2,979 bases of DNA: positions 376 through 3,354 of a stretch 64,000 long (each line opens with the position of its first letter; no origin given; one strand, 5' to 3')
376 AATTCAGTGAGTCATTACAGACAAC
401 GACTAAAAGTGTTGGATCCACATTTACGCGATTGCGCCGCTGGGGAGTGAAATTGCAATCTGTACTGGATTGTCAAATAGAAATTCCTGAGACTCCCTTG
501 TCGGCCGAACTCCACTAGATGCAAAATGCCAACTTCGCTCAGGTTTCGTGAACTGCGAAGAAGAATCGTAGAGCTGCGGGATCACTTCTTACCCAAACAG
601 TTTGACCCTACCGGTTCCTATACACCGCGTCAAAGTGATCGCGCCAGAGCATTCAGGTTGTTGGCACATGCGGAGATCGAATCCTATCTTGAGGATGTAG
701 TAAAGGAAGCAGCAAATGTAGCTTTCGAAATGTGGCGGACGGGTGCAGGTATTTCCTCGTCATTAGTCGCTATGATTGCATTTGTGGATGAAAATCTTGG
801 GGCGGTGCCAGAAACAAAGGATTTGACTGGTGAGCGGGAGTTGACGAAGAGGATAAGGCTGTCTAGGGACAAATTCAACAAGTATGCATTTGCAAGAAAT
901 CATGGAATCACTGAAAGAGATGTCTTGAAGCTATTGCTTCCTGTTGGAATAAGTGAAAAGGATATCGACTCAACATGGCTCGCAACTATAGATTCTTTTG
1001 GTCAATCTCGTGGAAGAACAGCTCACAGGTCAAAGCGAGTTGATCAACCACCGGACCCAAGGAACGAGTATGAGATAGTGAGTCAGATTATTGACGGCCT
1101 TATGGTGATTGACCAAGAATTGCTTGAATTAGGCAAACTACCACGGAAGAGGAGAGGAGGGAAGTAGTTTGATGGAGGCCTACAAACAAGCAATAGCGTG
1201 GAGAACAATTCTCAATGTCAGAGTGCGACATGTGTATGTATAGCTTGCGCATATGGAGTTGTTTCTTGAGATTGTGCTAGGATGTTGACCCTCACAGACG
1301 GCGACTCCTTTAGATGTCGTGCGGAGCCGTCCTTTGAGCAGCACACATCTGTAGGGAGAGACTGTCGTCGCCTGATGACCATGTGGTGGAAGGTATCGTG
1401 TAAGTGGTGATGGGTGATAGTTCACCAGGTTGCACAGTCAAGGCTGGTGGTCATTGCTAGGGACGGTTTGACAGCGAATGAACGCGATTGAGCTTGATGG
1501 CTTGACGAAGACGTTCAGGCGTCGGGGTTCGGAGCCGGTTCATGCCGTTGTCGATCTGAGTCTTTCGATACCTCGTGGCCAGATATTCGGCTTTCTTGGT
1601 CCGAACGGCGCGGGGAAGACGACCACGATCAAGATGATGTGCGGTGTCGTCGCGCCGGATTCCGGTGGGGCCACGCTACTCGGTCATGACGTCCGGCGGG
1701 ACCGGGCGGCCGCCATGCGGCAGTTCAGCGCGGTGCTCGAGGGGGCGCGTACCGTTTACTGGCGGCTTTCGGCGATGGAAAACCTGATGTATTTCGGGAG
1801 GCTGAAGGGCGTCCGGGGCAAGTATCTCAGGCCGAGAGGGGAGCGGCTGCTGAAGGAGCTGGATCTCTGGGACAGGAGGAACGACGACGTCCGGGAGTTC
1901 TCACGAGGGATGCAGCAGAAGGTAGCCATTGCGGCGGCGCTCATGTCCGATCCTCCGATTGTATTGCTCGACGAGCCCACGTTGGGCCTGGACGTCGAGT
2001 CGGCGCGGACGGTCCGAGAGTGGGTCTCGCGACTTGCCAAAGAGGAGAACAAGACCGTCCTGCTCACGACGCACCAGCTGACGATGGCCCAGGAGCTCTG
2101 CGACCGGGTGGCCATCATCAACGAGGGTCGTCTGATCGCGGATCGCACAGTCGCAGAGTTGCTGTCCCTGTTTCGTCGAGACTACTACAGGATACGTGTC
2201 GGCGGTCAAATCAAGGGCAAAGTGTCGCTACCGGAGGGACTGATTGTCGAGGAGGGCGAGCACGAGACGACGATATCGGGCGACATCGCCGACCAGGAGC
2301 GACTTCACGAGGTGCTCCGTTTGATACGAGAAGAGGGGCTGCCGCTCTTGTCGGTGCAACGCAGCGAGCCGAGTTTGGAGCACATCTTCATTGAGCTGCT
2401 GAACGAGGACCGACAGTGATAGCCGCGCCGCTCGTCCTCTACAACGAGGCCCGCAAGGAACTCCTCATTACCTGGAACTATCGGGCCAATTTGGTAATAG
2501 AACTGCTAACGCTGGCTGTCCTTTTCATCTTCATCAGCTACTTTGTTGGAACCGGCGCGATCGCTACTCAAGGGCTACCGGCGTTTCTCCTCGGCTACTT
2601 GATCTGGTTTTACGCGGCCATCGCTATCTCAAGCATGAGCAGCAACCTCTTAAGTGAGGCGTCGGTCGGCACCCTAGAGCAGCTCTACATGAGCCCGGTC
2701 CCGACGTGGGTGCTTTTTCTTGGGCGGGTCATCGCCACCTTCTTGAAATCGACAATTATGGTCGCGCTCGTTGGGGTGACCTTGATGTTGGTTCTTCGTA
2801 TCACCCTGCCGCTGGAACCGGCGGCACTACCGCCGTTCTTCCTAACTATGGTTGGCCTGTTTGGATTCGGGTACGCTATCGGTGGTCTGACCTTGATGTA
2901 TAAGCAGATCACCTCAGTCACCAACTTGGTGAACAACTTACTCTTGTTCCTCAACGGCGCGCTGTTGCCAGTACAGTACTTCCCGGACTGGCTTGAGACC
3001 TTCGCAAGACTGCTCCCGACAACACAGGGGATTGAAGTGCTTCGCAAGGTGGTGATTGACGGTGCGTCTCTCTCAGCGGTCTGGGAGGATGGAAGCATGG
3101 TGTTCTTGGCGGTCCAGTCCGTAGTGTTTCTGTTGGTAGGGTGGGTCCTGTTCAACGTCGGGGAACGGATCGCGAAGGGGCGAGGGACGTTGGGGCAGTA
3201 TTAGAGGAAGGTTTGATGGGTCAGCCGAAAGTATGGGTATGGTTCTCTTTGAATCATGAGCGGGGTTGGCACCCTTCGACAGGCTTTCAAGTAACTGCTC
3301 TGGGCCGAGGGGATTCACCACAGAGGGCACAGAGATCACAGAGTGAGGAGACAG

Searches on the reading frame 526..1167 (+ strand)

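Call 93: search_protein_families(library=pfam, proteins=[window:526-1167:+], max_evalue=0.001)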
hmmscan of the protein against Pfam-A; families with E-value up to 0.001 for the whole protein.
window:526-1167:+ (213 aa): 1 family
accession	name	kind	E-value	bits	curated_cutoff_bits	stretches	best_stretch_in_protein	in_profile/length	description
PF18735.6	HEPN_RiboL-PSP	-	6.7e-08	33.1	28.4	1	9-185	2-175/191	RiboL-PSP-HEPN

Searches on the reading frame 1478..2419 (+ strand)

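Call 93: search_protein_families(library=pfam, proteins=[window:1478-2419:+], max_evalue=0.001)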
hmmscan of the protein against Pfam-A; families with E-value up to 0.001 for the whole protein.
window:1478-2419:+ (313 aa): 4 families
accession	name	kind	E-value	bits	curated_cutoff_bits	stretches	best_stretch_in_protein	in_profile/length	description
PF00005.33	ABC_tran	-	7.3e-29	101.6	25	1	26-168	3-136/137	ABC transporter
PF13304.12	AAA_21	-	1.3e-15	58.7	27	1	100-201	173-300/304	AAA domain, putative AbiEii toxin, Type IV TA system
PF13732.12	DrrA1-3_C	-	6.8e-06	27.1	27.4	1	224-307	2-80/81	ATP-binding protein DrrA1-3-like, C-terminal domain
PF13481.12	AAA_25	-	8.5e-05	22.7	27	1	31-199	30-189/195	AAA domain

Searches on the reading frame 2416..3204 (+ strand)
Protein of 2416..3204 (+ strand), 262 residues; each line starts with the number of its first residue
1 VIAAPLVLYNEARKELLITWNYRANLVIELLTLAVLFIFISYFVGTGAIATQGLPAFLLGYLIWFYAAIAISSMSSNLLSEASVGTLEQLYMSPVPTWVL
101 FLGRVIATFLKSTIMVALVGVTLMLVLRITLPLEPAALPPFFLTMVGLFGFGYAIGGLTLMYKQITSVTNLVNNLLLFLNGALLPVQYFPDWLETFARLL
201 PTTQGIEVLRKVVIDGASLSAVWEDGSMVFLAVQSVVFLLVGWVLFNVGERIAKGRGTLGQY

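Call 93: search_protein_families(library=pfam, proteins=[window:2416-3204:+], max_evalue=0.001)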
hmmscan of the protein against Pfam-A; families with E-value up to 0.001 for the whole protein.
window:2416-3204:+ (262 aa): 2 families
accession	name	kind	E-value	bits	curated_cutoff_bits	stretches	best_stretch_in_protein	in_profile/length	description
PF12698.13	ABC2_membrane_3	-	2e-15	57.2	31.6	1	53-243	159-346/347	ABC-2 family transporter protein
PF01061.29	ABC2_membrane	-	1.1e-14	55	26.9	1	14-212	9-209/211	ABC-2 type transporter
